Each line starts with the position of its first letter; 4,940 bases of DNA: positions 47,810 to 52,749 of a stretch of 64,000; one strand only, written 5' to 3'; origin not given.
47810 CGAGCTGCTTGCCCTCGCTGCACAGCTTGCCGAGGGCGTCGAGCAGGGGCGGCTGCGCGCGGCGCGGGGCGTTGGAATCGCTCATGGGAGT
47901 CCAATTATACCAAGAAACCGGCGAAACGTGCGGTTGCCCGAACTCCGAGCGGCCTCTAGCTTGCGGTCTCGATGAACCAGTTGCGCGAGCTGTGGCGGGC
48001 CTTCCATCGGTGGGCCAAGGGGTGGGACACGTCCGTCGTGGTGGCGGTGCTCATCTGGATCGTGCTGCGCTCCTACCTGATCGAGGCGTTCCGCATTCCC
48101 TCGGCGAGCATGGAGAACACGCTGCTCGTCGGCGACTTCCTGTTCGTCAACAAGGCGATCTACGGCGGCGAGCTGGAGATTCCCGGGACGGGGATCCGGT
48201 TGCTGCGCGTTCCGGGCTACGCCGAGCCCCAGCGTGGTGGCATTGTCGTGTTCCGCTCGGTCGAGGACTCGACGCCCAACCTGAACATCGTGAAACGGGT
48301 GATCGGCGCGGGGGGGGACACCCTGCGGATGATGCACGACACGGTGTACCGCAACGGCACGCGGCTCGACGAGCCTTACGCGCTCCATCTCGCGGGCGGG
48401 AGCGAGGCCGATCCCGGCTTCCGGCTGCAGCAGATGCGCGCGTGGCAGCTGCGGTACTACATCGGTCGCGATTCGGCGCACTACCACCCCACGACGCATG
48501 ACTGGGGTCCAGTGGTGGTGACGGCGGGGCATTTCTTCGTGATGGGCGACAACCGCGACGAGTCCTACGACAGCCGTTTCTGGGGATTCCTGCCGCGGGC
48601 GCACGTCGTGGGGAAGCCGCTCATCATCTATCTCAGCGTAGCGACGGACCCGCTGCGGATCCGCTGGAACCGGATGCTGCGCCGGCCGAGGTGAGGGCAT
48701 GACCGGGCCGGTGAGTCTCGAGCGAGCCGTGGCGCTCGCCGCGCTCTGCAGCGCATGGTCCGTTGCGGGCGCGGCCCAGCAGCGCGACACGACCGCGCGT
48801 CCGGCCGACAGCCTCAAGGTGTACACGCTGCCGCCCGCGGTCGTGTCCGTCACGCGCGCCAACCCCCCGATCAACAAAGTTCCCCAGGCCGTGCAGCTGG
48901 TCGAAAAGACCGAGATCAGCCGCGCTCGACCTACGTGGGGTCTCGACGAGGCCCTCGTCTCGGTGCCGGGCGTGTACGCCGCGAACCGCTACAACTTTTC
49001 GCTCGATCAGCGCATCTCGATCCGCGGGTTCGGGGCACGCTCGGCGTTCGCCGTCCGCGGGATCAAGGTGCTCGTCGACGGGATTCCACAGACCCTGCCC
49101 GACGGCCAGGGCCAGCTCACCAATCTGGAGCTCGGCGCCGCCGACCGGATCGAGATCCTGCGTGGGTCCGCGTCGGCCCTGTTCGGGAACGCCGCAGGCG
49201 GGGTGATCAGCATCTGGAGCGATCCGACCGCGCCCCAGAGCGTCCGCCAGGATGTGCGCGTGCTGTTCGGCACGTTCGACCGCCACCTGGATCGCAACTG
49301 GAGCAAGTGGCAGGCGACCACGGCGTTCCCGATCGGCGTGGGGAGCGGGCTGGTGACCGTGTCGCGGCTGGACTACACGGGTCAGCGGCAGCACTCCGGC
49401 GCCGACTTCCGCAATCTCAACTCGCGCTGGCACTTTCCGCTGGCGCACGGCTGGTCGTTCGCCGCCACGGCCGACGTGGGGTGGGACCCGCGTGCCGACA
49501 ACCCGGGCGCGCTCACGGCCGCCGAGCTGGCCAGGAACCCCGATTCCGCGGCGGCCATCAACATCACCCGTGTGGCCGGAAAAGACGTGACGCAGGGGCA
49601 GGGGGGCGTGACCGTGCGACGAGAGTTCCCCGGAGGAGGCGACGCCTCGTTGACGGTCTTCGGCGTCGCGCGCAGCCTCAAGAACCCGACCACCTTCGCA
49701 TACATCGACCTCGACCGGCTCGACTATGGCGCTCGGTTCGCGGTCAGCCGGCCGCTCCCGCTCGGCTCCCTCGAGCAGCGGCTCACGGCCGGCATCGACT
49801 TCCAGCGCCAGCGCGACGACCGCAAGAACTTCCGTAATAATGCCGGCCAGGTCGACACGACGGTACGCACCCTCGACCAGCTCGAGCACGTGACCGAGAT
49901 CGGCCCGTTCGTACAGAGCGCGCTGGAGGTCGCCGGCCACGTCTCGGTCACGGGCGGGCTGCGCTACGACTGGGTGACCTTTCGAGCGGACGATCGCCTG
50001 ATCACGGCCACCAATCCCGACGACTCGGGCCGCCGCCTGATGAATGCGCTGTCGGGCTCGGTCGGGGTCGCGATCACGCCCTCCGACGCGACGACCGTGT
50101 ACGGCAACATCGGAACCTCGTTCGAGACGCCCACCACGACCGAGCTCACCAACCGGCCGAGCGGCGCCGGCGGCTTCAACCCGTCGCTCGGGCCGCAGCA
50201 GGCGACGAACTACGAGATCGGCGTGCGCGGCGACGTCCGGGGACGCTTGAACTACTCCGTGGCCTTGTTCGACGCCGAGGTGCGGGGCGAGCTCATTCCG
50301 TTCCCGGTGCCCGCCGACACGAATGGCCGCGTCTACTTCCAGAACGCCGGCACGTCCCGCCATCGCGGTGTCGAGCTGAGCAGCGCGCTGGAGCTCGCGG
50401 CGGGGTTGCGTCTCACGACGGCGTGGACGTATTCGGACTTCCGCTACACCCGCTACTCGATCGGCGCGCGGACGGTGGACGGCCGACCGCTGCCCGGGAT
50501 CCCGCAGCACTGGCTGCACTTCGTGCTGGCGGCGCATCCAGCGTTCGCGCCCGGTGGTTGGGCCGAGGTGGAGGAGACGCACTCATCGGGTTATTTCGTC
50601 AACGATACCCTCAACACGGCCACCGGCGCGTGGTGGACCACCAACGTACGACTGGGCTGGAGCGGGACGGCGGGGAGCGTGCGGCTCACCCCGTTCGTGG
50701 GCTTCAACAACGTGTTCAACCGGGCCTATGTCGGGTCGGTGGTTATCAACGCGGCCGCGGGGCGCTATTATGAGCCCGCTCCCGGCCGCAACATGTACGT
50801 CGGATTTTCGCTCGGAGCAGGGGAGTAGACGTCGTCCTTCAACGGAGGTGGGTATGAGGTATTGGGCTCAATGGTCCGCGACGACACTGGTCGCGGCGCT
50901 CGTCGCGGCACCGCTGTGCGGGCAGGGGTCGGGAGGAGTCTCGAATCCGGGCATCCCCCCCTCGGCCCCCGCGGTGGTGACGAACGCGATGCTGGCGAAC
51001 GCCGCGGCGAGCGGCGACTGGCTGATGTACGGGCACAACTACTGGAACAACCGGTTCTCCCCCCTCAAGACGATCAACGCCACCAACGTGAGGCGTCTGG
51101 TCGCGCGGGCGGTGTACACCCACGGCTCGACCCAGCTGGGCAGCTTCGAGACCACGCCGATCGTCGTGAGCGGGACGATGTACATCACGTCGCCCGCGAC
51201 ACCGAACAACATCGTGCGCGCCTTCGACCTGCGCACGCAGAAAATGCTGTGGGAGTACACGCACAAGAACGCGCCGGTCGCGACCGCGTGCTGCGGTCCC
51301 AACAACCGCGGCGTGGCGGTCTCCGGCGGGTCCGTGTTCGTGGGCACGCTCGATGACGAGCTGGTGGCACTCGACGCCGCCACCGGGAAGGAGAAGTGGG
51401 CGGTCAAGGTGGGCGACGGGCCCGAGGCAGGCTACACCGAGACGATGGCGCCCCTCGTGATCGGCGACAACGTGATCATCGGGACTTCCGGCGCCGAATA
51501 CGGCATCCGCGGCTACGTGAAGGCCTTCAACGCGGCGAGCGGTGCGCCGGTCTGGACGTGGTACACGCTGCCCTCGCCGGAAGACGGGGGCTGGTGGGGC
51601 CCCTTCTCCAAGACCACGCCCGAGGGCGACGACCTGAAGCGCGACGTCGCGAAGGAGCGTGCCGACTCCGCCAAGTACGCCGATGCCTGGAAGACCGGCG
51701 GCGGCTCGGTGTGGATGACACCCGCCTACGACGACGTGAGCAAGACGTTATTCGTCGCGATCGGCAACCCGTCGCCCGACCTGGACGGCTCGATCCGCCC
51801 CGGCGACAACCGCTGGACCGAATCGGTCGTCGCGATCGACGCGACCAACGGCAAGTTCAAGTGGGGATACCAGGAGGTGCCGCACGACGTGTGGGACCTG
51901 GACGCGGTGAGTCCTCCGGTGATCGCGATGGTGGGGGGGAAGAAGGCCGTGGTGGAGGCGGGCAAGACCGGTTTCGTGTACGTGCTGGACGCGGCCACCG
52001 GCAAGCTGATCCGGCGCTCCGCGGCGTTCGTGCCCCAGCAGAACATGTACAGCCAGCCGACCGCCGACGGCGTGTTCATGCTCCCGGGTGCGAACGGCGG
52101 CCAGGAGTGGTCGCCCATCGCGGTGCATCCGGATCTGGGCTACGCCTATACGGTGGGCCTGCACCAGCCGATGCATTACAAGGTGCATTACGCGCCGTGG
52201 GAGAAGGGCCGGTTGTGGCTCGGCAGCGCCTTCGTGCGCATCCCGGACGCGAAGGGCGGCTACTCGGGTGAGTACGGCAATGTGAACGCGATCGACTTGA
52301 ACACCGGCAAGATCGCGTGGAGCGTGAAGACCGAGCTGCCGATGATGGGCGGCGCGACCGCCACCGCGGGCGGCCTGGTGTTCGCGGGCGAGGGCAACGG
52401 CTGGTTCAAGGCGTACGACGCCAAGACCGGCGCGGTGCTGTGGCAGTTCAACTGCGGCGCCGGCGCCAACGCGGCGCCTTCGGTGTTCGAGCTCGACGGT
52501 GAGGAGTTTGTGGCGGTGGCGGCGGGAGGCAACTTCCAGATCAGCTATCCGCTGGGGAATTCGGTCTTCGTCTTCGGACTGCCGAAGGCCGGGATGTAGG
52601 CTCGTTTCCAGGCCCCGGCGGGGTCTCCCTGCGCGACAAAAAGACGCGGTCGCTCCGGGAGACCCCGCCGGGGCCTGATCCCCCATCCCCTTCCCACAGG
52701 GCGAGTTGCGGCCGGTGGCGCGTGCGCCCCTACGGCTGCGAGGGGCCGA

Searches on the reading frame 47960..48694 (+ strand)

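Call 26: search_protein_families(library=pfam, proteins=[window:47960-48694:+], max_evalue=0.001)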
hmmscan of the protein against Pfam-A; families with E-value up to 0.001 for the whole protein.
window:47960-48694:+ (244 aa): 1 family
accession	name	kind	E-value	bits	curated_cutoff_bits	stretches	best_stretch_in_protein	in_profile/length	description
PF10502.14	Peptidase_S26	-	1.2e-42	146.2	22.9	1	22-224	4-167/168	Signal peptidase, peptidase S26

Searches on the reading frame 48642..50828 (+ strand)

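Call 26: search_protein_families(library=pfam, proteins=[window:48642-50828:+], max_evalue=0.001)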
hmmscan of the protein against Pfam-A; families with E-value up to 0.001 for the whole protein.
window:48642-50828:+ (728 aa): 2 families
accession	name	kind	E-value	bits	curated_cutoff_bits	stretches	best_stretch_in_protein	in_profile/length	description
PF00593.30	TonB_dep_Rec_b-barrel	-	1.8e-43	150.5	27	1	213-690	14-435/436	TonB dependent receptor-like, beta-barrel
PF07715.20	Plug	-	8.3e-20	71.7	23.9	1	77-188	2-107/107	TonB-dependent Receptor Plug Domain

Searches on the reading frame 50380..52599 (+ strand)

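Call 26: search_protein_families(library=pfam, proteins=[window:50380-52599:+], max_evalue=0.001)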
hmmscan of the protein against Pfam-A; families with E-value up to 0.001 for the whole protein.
window:50380-52599:+ (739 aa): 3 families
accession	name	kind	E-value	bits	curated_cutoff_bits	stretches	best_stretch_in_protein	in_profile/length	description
PF01011.28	PQQ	-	1.9e-71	242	26.7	2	214-544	1-335/595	Glucose/ethanol/alcohol dehydrogenase, beta-propeller domain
PF13360.13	PQQ_2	-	8.9e-28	97.9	27.6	3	276-396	2-100/233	Outer membrane protein assembly factor BamB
PF13570.13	Beta-prop_ACSF4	-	7.2e-14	52.3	133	2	633-704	29-143/329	Beta-alanine-activating enzyme, beta-propeller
